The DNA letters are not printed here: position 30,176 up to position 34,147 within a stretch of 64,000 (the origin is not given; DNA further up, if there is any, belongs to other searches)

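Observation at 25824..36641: Unassigned Cys-bracketed ~120-aa module present eight times in three neighbouring secreted proteins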

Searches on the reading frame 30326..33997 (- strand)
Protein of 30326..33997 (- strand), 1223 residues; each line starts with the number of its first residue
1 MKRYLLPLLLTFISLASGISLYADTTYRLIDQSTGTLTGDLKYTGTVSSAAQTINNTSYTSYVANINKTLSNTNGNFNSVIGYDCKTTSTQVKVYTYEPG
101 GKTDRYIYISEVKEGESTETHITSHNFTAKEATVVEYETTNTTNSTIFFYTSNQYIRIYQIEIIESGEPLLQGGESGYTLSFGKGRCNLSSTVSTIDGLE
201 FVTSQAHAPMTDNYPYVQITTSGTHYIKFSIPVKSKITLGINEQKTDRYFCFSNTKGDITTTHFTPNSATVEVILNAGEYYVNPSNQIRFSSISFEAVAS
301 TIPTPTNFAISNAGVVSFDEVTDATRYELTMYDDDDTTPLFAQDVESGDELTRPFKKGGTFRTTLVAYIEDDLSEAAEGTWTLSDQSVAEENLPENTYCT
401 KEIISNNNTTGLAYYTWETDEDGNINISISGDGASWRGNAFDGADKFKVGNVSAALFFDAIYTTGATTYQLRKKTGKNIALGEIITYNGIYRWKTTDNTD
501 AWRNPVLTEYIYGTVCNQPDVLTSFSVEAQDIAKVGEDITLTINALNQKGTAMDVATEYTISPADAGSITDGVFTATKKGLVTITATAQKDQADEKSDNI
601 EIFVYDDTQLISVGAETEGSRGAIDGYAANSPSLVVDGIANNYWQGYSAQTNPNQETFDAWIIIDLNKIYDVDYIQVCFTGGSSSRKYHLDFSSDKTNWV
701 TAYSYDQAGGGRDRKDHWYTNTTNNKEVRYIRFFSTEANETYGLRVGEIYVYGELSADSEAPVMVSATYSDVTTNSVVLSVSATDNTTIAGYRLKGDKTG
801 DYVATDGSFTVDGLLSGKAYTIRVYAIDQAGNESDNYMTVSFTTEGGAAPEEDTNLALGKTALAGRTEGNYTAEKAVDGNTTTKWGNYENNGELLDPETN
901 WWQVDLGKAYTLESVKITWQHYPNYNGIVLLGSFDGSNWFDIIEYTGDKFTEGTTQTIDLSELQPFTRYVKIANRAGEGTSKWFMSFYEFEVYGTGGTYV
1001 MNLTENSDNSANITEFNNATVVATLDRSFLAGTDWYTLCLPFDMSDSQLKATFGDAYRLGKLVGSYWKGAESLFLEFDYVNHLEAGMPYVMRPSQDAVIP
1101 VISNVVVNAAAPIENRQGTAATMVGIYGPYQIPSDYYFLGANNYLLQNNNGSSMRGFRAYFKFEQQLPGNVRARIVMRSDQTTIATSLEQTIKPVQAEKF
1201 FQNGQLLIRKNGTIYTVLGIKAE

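Call 2: search_protein_families(library=pfam, proteins=[window:30326-33997:-], max_evalue=0.1)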
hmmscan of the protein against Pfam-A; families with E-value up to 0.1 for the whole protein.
window:30326-33997:- (1223 aa): 5 families
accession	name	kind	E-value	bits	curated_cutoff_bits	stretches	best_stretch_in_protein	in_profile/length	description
PF00754.31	F5_F8_type_C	-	1.3e-22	80.7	28.2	2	868-983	9-121/127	F5/8 type C domain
PF22633.2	F5_F8_type_C_2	-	1.6e-21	77.1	27.8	2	875-972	1-91/91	NedA-like, galactose-binding domain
PF00041.27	fn3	-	7e-07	29.8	25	1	768-833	7-75/84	Fibronectin type III domain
PF25059.1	FN3_DSCAM-DSCAML_C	-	0.0015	19.2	39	1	805-848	43-86/89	DSCAM/DSCAML C-terminal Fn3-like domain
PF02983.19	Pro_Al_protease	-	0.028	14.9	23.4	1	757-788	16-47/59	Alpha-lytic protease prodomain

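Call 3: search_protein_families(library=ncbifam, proteins=[window:30326-33997:-], max_evalue=0.1)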
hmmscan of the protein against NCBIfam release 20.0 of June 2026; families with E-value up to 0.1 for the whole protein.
window:30326-33997:- (1223 aa): 2 families
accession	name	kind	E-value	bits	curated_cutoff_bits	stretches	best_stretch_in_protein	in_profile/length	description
NF045522.1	MXAN_2561_fam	equivalog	3.4e-07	30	150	1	758-840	181-254/304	MXAN_2561 family MXYO-CTERM-anchored protein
NF047446.1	barrel_OmpL47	domain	0.012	16.1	40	1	774-836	3-61/68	OmpL47-type beta-barrel domain-containing protein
